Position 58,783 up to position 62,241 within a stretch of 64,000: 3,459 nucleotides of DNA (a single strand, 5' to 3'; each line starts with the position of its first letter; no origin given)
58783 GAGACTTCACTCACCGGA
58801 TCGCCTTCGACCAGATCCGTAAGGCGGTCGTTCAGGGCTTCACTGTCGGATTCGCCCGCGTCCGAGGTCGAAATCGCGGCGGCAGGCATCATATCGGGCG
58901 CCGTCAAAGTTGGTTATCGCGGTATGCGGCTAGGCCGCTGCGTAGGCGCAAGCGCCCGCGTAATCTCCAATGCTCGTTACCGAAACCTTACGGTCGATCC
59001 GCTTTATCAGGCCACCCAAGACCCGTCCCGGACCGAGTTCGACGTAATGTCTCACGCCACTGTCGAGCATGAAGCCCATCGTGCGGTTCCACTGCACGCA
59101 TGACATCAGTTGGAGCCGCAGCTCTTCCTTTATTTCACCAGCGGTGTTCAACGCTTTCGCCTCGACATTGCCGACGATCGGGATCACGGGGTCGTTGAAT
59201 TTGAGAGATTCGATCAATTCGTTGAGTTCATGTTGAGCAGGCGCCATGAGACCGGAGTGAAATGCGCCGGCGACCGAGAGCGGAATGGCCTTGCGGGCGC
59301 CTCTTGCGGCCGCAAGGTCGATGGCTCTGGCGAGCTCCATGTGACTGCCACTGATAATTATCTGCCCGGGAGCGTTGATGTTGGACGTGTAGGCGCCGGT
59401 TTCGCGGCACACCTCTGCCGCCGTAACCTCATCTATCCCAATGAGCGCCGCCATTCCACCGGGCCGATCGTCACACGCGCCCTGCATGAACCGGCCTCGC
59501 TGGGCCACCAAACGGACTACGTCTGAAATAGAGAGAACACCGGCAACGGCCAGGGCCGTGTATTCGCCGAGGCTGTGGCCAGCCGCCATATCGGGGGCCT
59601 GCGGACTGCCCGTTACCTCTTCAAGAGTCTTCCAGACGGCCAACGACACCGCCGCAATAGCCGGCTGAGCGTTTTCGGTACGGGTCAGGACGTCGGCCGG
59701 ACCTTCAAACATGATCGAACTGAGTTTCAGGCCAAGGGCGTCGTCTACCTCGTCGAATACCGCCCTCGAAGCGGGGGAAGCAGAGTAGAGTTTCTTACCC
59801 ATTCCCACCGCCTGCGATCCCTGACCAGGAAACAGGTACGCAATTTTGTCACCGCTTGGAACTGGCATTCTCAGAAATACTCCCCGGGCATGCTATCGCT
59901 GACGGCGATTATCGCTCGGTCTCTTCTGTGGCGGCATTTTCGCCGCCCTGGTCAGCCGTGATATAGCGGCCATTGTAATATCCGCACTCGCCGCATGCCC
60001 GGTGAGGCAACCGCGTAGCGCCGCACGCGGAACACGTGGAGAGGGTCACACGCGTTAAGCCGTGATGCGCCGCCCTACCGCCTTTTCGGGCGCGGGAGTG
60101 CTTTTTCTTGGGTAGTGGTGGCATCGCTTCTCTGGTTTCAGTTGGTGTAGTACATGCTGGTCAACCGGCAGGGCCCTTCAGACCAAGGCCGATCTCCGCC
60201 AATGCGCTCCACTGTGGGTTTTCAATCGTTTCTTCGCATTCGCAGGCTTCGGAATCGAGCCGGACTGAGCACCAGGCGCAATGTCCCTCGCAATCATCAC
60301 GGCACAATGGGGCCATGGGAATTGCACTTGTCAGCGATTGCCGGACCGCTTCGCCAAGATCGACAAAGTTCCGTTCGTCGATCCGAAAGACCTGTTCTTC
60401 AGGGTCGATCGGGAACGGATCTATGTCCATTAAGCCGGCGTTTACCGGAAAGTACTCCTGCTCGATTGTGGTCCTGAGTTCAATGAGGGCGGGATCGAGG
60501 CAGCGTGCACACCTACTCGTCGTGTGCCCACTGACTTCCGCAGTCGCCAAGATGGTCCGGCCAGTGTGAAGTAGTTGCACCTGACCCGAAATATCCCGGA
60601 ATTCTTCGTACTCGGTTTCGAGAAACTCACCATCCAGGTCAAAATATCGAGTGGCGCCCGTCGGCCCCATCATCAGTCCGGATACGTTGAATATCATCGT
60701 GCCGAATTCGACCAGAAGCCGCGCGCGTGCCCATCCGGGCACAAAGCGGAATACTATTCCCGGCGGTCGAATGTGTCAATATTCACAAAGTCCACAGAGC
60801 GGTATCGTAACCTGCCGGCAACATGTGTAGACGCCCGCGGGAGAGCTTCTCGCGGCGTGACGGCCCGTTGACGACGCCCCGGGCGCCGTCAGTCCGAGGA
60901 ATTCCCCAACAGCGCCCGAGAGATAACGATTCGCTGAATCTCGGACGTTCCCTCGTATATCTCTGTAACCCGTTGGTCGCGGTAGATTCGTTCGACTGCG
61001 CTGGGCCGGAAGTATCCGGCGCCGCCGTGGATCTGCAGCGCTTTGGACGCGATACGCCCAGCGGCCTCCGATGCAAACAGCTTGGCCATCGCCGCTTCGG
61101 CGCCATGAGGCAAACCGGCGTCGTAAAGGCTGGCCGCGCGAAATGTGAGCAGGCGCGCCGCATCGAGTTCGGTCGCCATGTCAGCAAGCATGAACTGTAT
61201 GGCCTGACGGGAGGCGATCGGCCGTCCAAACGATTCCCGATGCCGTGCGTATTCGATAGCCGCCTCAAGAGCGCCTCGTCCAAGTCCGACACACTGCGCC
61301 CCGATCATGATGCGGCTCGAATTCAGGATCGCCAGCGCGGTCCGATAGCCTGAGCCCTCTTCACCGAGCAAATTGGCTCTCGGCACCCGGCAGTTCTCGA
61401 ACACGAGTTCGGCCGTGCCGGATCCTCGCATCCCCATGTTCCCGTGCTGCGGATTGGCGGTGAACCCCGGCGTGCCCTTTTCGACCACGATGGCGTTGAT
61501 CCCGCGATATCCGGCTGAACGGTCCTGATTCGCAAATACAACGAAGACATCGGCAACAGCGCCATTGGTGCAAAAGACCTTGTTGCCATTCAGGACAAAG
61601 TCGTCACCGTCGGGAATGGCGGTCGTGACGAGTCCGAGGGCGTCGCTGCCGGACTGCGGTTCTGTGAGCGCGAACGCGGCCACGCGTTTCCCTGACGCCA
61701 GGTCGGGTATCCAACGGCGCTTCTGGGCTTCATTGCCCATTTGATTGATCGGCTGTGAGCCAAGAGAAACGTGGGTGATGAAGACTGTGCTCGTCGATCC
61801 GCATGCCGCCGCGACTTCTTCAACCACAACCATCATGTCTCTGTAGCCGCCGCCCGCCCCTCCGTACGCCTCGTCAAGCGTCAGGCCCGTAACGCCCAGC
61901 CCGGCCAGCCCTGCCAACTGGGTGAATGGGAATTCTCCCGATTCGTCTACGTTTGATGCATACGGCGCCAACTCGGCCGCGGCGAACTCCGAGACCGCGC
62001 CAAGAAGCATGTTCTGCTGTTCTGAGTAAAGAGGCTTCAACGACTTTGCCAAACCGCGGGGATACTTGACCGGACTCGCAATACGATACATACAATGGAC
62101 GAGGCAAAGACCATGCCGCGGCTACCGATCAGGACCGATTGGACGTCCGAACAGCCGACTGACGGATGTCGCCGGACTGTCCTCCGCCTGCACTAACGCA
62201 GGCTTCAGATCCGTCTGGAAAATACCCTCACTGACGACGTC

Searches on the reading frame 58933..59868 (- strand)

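Call 21: search_protein_families(library=ncbifam, proteins=[window:58933-59868:-], max_evalue=0.00001)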
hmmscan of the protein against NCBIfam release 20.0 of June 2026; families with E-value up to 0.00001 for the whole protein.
window:58933-59868:- (312 aa): 8 families
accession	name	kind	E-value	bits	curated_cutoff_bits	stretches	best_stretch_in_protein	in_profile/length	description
TIGR00128.1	fabD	equivalog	8.6e-93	311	260.9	1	8-293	2-288/290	ACP S-malonyltransferase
TIGR03131.1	malonate_mdcH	equivalog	1.8e-63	214.7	297.9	1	9-304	1-288/297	malonate decarboxylase subunit epsilon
NF045894.1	PKS_plus_SDR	equivalog_domain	3.8e-52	177.2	1740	1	7-292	530-815/1515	type I polyketide synthase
TIGR02813.1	omega_3_PfaA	subfamily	1.9e-46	157.6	1010.1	1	7-291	579-879/2582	polyketide-type polyunsaturated fatty acid synthase PfaA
NF037940.1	PKS_MbtD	equivalog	1.7e-26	92.6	1150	1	5-279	88-361/978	mycobactin polyketide synthase MbtD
NF037941.1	PKS_NbtC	equivalog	1.2e-24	86.3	1150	1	6-279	94-371/1027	nocobactin polyketide synthase NbtC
NF040607.1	mycolic_Pks13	equivalog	2e-21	75.3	2100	1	4-283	660-945/1680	polyketide synthase Pks13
NF041183.1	Pks2_ls1_myc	equivalog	6.1e-16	56.5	2400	1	11-297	535-819/2086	sulfolipid-1 biosynthesis phthioceranic/hydroxyphthioceranic acid synthase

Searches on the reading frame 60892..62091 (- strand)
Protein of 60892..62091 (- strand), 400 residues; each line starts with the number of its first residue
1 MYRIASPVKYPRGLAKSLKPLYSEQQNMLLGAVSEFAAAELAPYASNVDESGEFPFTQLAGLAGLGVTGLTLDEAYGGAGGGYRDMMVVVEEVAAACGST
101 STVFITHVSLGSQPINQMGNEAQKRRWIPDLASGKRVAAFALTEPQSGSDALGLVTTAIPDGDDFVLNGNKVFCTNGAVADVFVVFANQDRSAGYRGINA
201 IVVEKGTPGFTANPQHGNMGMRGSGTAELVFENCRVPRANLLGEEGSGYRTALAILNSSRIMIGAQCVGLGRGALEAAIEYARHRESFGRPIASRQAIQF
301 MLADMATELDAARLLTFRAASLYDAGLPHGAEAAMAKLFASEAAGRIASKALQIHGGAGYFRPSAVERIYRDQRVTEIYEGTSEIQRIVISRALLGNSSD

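Call 21: search_protein_families(library=ncbifam, proteins=[window:60892-62091:-], max_evalue=0.00001)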
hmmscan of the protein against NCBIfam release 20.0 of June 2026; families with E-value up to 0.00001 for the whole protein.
window:60892-62091:- (400 aa): 23 families
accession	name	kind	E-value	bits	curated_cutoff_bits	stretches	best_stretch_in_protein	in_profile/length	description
NF042972.1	AcrlCoAredClosAcrC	equivalog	9.6e-131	435.9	640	1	22-395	5-377/378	acryloyl-CoA reductase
NF058590.1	AcCoDHFadEBacil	equivalog_domain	8.5e-92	308.5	600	1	22-395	21-411/586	acyl-CoA dehydrogenase FadE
NF043006.1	CyhCrbnylCoADH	equivalog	1.1e-91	307.7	650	1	23-396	5-377/380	cyclohexane-1-carbonyl-CoA dehydrogenase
NF042439.1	SulpropCoADesulf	equivalog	4.2e-83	279.2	600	1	34-397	5-373/379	3-sulfinopropanoyl-CoA desulfinase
NF045552.1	GlutCoADH_Des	equivalog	2.3e-82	277.2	470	1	23-396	6-381/387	glutaryl-CoA dehydrogenase Acd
NF045652.1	ProlPCPDhRedW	equivalog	2.4e-80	270.2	650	1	27-394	5-373/376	L-prolyl-[peptidyl-carrier protein] dehydrogenase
NF053553.1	prodigi_MBC_PigA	equivalog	5e-73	246.4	500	1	23-394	6-379/381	prodigiosin MBC biosynthesis dehydrogenase PigA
TIGR03207.1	cyc_hxne_CoA_dh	equivalog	3e-66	223.7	575.35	1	23-393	2-370/372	cyclohexanecarboxyl-CoA dehydrogenase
NF008997.0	PRK12341.1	equivalog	3.5e-60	204.1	537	1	23-395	6-377/382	acyl-CoA dehydrogenase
NF002885.1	PRK03354.1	equivalog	3e-51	174.6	540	1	23-395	6-374/378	crotonobetainyl-CoA dehydrogenase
NF052270.1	Staph_DH_FadE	equivalog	7.4e-47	159.9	600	1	96-398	98-397/400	acyl-CoA dehydrogenase FadE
NF049984.1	Rv1679_FadE16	equivalog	1.6e-42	146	600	1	44-396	15-367/371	Rv1679 family acyl-CoA dehydrogenase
TIGR03203.1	pimD_small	equivalog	1.8e-30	106.3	652.7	1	49-368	33-350/378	pimeloyl-CoA dehydrogenase small subunit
TIGR03204.1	pimC_large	equivalog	4.5e-29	101.5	623.85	1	73-396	60-394/395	pimeloyl-CoA dehydrogenase large subunit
TIGR04022.1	sulfur_SfnB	equivalog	7.5e-28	97.5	430.9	1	35-376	15-362/391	SfnB family sulfur acquisition oxidoreductase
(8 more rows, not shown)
